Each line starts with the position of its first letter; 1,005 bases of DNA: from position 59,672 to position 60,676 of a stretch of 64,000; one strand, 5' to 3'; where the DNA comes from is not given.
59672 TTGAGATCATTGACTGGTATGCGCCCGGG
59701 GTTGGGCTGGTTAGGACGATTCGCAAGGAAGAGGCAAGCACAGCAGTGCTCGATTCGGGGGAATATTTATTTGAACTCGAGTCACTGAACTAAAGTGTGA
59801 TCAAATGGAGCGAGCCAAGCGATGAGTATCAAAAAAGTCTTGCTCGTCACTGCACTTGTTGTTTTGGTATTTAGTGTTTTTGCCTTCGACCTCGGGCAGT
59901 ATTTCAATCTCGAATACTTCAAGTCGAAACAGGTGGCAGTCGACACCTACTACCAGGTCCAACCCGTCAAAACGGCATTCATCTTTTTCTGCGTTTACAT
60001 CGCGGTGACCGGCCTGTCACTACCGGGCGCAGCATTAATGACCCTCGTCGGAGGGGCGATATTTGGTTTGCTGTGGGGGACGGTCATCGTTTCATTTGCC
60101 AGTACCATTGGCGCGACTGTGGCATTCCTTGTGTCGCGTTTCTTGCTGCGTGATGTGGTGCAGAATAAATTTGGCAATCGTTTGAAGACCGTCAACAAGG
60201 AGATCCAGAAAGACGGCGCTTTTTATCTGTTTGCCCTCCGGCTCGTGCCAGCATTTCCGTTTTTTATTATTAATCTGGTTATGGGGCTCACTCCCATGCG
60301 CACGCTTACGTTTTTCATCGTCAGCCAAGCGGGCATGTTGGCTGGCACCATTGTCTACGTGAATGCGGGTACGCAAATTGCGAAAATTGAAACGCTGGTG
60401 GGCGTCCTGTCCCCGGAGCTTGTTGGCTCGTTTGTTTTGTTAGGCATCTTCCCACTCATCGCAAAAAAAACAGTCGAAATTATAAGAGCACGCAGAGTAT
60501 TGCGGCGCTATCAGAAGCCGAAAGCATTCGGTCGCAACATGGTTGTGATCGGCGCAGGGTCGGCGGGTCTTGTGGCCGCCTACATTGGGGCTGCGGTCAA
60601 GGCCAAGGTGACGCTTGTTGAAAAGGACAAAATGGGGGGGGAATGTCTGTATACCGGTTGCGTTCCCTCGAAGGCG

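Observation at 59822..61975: Single polypeptide joining a DedA/TVP38 membrane domain to a lipoamide-dehydrogenase-like FAD disulfide reductase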

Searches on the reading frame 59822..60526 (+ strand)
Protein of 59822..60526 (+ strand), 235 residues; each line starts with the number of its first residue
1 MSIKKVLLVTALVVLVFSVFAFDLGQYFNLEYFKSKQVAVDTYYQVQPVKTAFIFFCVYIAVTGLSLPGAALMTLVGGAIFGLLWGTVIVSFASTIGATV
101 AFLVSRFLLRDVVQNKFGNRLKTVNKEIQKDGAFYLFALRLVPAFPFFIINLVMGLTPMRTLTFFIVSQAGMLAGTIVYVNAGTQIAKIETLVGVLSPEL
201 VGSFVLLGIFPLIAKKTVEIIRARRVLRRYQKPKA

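Call 45: search_protein_families(library=ncbifam, proteins=[window:59822-60526:+], max_evalue=0.01)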
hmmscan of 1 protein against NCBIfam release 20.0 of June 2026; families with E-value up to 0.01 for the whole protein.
window:59822-60526:+ (235 aa): 0 families
